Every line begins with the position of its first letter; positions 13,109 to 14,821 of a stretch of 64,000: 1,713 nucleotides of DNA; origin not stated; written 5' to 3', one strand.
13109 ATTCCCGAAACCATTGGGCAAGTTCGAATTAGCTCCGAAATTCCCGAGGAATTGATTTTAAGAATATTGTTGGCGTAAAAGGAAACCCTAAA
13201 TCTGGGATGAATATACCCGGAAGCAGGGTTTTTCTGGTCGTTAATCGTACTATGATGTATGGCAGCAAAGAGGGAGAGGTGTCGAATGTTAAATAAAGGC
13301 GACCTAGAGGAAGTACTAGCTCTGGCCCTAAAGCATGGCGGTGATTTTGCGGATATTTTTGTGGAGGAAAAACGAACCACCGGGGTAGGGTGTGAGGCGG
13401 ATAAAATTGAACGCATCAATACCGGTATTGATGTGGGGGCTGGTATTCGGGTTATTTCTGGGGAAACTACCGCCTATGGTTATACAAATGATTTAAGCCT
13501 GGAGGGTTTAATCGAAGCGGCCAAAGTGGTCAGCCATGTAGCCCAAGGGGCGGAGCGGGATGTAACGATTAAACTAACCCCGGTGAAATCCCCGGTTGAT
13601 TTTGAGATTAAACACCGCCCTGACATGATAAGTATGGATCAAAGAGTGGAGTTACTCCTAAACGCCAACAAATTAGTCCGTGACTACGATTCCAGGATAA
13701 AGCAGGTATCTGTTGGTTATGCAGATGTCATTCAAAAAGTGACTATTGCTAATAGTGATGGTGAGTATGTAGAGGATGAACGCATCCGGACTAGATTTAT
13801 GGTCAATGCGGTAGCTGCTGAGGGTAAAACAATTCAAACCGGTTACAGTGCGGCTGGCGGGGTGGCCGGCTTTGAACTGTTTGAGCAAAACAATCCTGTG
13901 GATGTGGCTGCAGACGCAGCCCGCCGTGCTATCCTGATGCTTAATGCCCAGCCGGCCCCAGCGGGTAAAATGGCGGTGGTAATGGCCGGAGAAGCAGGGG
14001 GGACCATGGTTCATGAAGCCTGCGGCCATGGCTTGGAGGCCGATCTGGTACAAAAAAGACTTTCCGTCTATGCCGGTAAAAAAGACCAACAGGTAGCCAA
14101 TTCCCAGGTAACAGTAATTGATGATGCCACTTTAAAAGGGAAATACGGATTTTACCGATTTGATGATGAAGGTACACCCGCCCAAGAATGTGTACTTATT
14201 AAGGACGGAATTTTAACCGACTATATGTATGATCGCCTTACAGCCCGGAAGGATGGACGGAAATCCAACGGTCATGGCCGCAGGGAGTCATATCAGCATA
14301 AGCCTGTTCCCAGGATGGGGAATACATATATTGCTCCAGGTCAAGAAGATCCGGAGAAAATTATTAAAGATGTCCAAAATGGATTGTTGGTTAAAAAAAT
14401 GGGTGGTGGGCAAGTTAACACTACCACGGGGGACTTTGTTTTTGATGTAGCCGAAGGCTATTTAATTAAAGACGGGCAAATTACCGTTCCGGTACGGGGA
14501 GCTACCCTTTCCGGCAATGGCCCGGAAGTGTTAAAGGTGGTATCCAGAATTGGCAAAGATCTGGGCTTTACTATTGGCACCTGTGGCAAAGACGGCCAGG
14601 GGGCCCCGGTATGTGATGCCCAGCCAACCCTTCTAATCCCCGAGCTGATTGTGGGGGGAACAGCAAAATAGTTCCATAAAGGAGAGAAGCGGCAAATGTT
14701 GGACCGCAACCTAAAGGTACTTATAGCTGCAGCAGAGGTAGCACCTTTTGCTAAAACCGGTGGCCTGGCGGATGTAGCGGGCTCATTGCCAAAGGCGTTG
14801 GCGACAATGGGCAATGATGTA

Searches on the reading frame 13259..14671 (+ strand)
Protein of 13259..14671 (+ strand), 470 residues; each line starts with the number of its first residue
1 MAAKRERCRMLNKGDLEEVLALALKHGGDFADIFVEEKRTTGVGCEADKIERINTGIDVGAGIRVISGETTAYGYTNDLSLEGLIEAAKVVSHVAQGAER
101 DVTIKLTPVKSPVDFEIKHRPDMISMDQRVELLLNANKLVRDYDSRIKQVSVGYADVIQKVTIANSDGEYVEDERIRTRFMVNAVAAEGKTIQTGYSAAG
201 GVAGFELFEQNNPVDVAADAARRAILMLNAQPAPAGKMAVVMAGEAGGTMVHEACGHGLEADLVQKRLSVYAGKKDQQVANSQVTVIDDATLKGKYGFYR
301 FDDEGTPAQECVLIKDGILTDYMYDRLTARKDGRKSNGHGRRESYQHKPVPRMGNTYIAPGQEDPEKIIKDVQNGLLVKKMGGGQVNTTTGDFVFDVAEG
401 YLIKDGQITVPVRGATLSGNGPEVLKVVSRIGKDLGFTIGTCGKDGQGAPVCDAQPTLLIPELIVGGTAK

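Call 72: search_protein_families(library=pfam, max_evalue=0.00001, proteins=[window:13259-14671:+])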
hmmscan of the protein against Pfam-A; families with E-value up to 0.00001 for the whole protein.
window:13259-14671:+ (470 aa): 3 families
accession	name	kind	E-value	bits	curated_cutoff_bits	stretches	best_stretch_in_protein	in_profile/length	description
PF19289.4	PmbA_TldD_3rd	-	8.8e-72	241.3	22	1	236-467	2-220/220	PmbA/TldA metallopeptidase C-terminal domain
PF19290.4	PmbA_TldD_2nd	-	6.2e-24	85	20.9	1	121-228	3-109/109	PmbA/TldA metallopeptidase central domain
PF01523.21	PmbA_TldD_1st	-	5.1e-14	52.6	20.9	1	31-89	1-59/65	PmbA/TldA metallopeptidase domain 1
